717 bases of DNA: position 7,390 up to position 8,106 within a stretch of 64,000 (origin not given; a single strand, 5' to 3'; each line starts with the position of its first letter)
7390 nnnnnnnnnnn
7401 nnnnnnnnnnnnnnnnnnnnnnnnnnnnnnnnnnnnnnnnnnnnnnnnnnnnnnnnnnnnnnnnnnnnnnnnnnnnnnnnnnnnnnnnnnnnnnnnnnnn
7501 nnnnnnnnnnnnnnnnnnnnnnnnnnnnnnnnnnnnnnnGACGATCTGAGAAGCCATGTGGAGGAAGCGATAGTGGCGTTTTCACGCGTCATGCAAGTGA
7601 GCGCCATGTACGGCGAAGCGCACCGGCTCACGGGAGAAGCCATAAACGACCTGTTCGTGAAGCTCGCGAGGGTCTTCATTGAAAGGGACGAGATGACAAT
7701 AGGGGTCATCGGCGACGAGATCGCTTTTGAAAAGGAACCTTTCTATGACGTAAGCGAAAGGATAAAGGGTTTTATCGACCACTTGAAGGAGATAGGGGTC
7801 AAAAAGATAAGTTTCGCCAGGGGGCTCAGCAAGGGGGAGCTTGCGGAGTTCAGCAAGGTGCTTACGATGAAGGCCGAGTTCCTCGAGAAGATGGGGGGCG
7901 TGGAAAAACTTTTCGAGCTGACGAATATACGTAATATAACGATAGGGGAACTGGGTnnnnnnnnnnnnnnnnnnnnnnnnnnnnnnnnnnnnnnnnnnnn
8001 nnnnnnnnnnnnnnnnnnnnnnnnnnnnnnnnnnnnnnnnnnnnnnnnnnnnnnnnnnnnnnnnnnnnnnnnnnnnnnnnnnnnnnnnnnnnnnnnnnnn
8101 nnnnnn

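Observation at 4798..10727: c-di-GMP signalling operon (PilZ, HEAT protein, degenerate HD-GYP, PAS histidine kinase) directly downstream of an EPS cluster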

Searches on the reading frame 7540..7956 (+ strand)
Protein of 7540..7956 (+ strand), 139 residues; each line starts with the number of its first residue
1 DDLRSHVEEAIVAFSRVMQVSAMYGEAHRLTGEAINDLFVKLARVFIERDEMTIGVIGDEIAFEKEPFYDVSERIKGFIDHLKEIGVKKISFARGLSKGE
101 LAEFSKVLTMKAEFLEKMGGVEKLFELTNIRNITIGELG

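Call 31: search_solved_structures(query=A3, max_evalue=10, show_alignments=2)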
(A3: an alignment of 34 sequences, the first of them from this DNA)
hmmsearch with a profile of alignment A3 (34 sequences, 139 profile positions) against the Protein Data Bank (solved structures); distinct sequences matched with E-value up to 10: 11.
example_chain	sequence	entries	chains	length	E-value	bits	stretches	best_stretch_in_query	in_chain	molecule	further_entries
4zv6_B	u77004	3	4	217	3e-08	37.1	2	68-111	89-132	Octarellin V.1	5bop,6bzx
3hje_A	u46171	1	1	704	0.0039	20.5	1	72-119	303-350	704aa long hypothetical glycosyltransferase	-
9l08_A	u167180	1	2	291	0.0049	20.2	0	89-122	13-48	Covalently Connected Cytochrome c555 trimer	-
1k9d_A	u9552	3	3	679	0.012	18.9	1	40-102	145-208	alpha-D-glucuronidase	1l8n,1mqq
1k9e_A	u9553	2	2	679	0.016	18.6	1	40-102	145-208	alpha-D-glucuronidase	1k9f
1mqr_A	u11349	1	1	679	0.016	18.6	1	40-102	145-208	ALPHA-D-GLUCURONIDASE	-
1mqp_A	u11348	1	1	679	0.016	18.6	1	40-102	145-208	alpha-D-glucuronidase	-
9b86_A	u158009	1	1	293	0.084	16.2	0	56-116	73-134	Heme-binding protein FetB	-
2ltr_A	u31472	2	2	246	0.12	15.8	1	50-118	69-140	Protein RDE-4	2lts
9iaq_A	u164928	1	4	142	0.16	15.3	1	4-43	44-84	HTH cro/C1-type domain-containing protein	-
9nw3_1A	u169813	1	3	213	0.34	14.3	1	77-122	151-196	Sperm flagellar protein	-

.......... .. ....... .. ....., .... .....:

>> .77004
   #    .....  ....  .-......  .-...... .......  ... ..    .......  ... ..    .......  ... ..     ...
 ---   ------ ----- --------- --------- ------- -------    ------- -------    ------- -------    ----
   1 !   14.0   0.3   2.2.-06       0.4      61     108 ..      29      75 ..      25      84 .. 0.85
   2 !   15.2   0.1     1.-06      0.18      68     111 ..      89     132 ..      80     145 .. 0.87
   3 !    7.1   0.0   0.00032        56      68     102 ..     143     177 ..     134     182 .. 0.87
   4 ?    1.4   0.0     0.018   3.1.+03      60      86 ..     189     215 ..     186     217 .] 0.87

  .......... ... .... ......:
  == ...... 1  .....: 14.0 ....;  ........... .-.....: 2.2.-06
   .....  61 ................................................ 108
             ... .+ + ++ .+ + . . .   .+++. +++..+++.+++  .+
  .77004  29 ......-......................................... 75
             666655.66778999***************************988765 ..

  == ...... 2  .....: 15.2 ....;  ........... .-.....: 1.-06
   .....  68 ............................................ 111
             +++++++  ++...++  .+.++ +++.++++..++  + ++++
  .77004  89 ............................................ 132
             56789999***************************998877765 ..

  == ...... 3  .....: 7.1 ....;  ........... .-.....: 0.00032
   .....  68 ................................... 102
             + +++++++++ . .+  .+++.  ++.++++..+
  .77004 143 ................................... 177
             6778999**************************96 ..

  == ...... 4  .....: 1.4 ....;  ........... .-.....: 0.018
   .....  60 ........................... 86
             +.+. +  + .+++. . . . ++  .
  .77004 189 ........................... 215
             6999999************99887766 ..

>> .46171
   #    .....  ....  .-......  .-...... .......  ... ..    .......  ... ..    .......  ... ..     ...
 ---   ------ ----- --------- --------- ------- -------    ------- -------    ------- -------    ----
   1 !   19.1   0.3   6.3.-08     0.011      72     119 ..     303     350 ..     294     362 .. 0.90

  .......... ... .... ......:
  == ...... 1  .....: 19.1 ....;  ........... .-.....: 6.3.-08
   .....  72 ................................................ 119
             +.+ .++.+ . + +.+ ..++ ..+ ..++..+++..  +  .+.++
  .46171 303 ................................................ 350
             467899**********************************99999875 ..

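Call 45: search_protein_representatives(alignment_id=A3)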
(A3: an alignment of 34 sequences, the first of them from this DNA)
Query: 34 sequences, 139 profile positions. Proteins with E-value up to 0.001 (for the whole library): 6634; up to 1e-10: 2173; up to 1e-30: 38. The best 150 are listed.
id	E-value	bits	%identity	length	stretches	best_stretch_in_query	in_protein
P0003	3.0e-43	163.5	-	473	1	2-139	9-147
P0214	1.2e-42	161.6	-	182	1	2-139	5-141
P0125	3.2e-41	156.9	-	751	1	2-138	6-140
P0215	2.7e-38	147.5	-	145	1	3-137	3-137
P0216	2.0e-37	144.6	-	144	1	3-138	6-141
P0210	2.2e-37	144.5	-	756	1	1-138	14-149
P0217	4.0e-37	143.7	-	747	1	2-138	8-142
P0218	8.2e-37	142.7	-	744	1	2-138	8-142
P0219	8.9e-37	142.5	-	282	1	2-138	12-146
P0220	1.2e-36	142.2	-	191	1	2-138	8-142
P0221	1.7e-36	141.6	-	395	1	2-138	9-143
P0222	2.0e-36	141.4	-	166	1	1-136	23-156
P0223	2.1e-36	141.4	-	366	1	3-139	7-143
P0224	4.0e-36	140.4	-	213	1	4-138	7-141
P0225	1.0e-35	139.1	-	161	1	3-138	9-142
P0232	2.8e-32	128.0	-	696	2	2-134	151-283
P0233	6.9e-32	126.7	-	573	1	2-137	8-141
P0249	5.9e-30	120.5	-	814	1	2-138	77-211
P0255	1.0e-28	116.5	-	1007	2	7-138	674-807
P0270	4.2e-26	108.0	-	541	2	2-138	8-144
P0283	1.5e-24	102.9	-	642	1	3-138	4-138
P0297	1.8e-23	99.4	-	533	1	7-134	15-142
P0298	1.9e-23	99.4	-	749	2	5-138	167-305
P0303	2.2e-23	99.2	-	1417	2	2-109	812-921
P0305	3.1e-23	98.7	-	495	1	4-137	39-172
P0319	1.5e-22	96.5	-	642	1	2-138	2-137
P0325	2.4e-22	95.8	-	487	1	5-137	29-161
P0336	8.5e-22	94.0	-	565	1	7-138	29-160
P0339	1.2e-21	93.6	-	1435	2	3-135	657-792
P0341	1.3e-21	93.5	-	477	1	3-138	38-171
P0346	1.5e-21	93.2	-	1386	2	3-133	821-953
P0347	1.9e-21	92.9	-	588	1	4-138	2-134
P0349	2.0e-21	92.8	-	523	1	5-138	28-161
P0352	2.3e-21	92.6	-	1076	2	4-134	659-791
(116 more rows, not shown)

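Call 46: search_protein_families(library=pfam, proteins=[P0255, P0303, P0339, P0352, P0283, P0319, P0232, P0297, P0347, P0336], max_evalue=0.001)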
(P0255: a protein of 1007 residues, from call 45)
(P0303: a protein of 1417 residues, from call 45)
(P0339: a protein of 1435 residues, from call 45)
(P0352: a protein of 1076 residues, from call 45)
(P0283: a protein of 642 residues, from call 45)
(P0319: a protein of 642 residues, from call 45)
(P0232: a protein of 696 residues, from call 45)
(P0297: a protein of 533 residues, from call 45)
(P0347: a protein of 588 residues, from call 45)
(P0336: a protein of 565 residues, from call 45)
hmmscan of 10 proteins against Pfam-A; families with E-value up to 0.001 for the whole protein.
P0255 (1007 aa): 2 families
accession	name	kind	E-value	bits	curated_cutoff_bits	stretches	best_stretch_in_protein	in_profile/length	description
PF00990.26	GGDEF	-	4.5e-40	137.5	23.8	1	35-188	4-160/161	Diguanylate cyclase, GGDEF domain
PF13191.12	AAA_16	-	1.9e-15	58.2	32.6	1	215-384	2-160/167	AAA ATPase domain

P0303 (1417 aa): 8 families
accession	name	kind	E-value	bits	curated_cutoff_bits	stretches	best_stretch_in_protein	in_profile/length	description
PF00990.26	GGDEF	-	4.2e-38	131.1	23.8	1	24-178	4-160/161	Diguanylate cyclase, GGDEF domain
PF13646.12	HEAT_2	-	8.6e-22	77.7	27.7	2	1284-1345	14-74/88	HEAT repeats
PF13191.12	AAA_16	-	2.1e-21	77.6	32.6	1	205-375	2-161/167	AAA ATPase domain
PF02985.28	HEAT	-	4.3e-09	36.2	23.5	0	1242-1259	5-22/31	HEAT repeat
PF13401.12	AAA_22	-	1.3e-05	25.9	27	1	225-383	3-124/130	AAA domain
PF03130.22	HEAT_PBS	-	2.5e-05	24.8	20.9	0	1358-1378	2-22/27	PBS lyase HEAT-like repeat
PF24883.2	NPHP3_N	-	0.00017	22.2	24.8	0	218-383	11-163/164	Nephrocystin 3, N-terminal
PF13173.12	AAA_14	-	0.00023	21.6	27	0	329-400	49-116/129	AAA domain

P0339 (1435 aa): 7 families
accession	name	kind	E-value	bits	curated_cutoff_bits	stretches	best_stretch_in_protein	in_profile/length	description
PF00990.26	GGDEF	-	6.4e-42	143.5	23.8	1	20-175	3-161/161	Diguanylate cyclase, GGDEF domain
PF13646.12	HEAT_2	-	1.5e-16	60.8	27.7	2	1297-1366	3-72/88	HEAT repeats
PF13191.12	AAA_16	-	2.7e-11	44.7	32.6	1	203-376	2-164/167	AAA ATPase domain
PF03130.22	HEAT_PBS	-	1.6e-10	40.8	20.9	0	1381-1407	1-27/27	PBS lyase HEAT-like repeat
PF02985.28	HEAT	-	0.00018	21.9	23.5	0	1295-1320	2-27/31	HEAT repeat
PF25199.1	nSTAND_NTPase5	-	0.0007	19.9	34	0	203-245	18-61/145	Novel STAND NTPase 5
PF13401.12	AAA_22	-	0.0008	20.2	27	0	229-368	9-108/130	AAA domain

P0352 (1076 aa): 3 families
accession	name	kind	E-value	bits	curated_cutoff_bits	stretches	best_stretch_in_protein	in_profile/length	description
PF00990.26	GGDEF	-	8e-39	133.4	23.8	1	24-180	4-161/161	Diguanylate cyclase, GGDEF domain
PF13191.12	AAA_16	-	3.1e-20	73.8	32.6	1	208-375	4-161/167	AAA ATPase domain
PF13401.12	AAA_22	-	9.5e-05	23.2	27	1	227-384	4-125/130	AAA domain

P0283 (642 aa): 0 families

P0319 (642 aa): 0 families

P0232 (696 aa): 5 families
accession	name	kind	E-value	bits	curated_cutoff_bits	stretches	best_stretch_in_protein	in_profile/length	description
PF13646.12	HEAT_2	-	3.2e-22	79.1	27.7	2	535-599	4-69/88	HEAT repeats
PF02985.28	HEAT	-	5.4e-09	35.9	23.5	0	563-588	2-27/31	HEAT repeat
PF03130.22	HEAT_PBS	-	6.1e-09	36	20.9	0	546-572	1-27/27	PBS lyase HEAT-like repeat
PF12717.13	Cnd1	-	2.2e-07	31.5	26.4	1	532-603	23-99/162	non-SMC mitotic condensation complex subunit 1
PF10363.15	RTP1_C1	-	4.8e-05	23.9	25.9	0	545-597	33-76/112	Required for nuclear transport of RNA pol II C-terminus 1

P0297 (533 aa): 0 families

P0347 (588 aa): 8 families
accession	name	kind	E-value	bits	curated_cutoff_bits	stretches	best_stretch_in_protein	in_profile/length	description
PF02518.31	HATPase_c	-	5e-29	101.4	26.4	1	463-572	2-110/111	Histidine kinase-, DNA gyrase B-, and HSP90-like ATPase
PF00512.31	HisKA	-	1.1e-17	64.3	26.9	1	349-416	2-66/66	His Kinase A (phospho-acceptor) domain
PF00989.32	PAS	-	1.1e-10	42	22.6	1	234-339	2-113/113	PAS fold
PF13188.13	PAS_8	-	3.7e-08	33.4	21.8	1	233-275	1-40/65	PAS domain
PF13426.13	PAS_9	-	3.7e-07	30.8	27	1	244-341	2-103/103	PAS domain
PF08448.16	PAS_4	-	2.4e-05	25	23.1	1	241-341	3-107/110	PAS fold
PF24820.1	Diguanyl_cycl_sensor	-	6.4e-05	23.3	28.1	1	239-278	2-45/109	Diguanylate cyclase-like sensor domain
PF08348.17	PAS_6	-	0.00061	20.1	27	0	287-346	55-113/115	YheO-like PAS domain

P0336 (565 aa): 0 families

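Call 70: search_protein_families(library=pfam, alignment_id=A3, max_evalue=1)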
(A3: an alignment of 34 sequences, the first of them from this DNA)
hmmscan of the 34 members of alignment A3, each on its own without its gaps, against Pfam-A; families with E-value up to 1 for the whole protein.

A. member 1, seq(139 aa): 2 families
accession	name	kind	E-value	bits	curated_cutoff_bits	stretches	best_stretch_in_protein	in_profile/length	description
PF23952.1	LRR_EndoS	-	0.1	13.3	27.9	1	95-131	15-51/116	Endo-beta-N-acetylglucosaminidase EndoS LRR domain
PF16186.11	Arm_3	-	0.11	12.6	28.8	1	112-135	4-27/53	Atypical Arm repeat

B. families by the number of members that match (of 34 scanned): 34 families (the first 25 are shown)
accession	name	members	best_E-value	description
PF14425.11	Imm3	2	0.0036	Immunity protein Imm3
PF25570.1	TPR_DENND3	2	0.016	DENND3-like, TPR repeats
PF04760.21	IF2_N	2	0.019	Translation initiation factor IF-2, N-terminal region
PF10369.15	ALS_ss_C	1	0.011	Small subunit of acetolactate synthase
PF24988.1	NEW1_HB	1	0.018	NEW1 helical bundle domain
PF22392.1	Cmr7b-like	1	0.021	Cmr7b-like, BtrG-like domain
PF09631.16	Sen15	1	0.028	Sen15 protein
PF16075.10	DUF4815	1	0.033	Domain of unknown function (DUF4815)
PF10274.15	ParcG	1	0.048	Parkin co-regulated protein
PF09212.16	CBM27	1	0.051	Carbohydrate binding module 27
PF17434.7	DUF5413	1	0.053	Family of unknown function (DUF5413)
PF23187.1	UBX7_N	1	0.056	UBX7 N-terminal domain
PF21787.3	TNP-like_RNaseH_N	1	0.062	TNP-like, RNase H N-terminal domain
PF16921.10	Tex_YqgF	1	0.072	Tex protein YqgF-like domain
PF12135.13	Plasmo_rep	1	0.075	Plasmodium repeat family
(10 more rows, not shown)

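Call 94: search_protein_families(library=pfam, proteins=[P0346, P0249, P0298, P0305, P0233, P0270, P0349, P0325, P0341, P0221], max_evalue=0.001)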
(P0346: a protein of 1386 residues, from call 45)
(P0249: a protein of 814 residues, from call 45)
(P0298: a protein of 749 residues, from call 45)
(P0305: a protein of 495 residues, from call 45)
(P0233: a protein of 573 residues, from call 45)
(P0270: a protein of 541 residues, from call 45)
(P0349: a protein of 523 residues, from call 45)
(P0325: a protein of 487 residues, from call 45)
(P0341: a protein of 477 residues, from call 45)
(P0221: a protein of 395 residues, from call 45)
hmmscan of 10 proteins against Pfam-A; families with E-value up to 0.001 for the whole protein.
P0346 (1386 aa): 5 families
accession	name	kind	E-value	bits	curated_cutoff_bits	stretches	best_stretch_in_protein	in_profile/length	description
PF00990.26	GGDEF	-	9.5e-41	139.7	23.8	1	24-179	4-161/161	Diguanylate cyclase, GGDEF domain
PF13646.12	HEAT_2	-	9.6e-19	67.9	27.7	3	1233-1302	8-77/88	HEAT repeats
PF13191.12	AAA_16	-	1e-17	65.6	32.6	1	206-378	3-165/167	AAA ATPase domain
PF13604.12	AAA_30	-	5e-05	23.6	27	1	216-259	7-50/191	AAA domain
PF13401.12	AAA_22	-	0.00026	21.8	27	0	227-383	5-124/130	AAA domain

P0249 (814 aa): 1 family
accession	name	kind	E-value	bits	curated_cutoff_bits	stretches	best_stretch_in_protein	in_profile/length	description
PF13646.12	HEAT_2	-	1.6e-06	28.7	27.7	0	755-795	10-50/88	HEAT repeats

P0298 (749 aa): 3 families
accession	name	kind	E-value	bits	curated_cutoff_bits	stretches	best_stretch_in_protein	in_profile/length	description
PF13646.12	HEAT_2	-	2.4e-13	50.6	27.7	2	703-745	13-55/88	HEAT repeats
PF03130.22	HEAT_PBS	-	6.7e-06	26.6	20.9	0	706-732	1-27/27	PBS lyase HEAT-like repeat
PF02985.28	HEAT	-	3.4e-05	24.1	23.5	0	703-717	13-27/31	HEAT repeat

P0305 (495 aa): 2 families
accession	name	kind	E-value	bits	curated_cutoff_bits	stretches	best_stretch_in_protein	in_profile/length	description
PF13487.12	HD_5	-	3.8e-19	69.5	27.2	1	245-404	7-168/170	HD domain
PF01966.28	HD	-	2.7e-12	47.4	22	1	252-375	1-116/116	HD domain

P0233 (573 aa): 0 families

P0270 (541 aa): 0 families

P0349 (523 aa): 0 families

P0325 (487 aa): 2 families
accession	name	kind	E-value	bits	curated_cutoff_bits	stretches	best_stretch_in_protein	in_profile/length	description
PF13487.12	HD_5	-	4.1e-21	75.9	27.2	1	251-397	20-168/170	HD domain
PF01966.28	HD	-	4.8e-15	56.3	22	1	245-368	1-116/116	HD domain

P0341 (477 aa): 2 families
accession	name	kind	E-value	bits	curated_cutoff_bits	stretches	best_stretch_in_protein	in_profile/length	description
PF13487.12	HD_5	-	1.2e-12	48.4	27.2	1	249-391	21-164/170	HD domain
PF01966.28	HD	-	1.3e-12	48.4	22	1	242-365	1-115/116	HD domain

P0221 (395 aa): 0 families
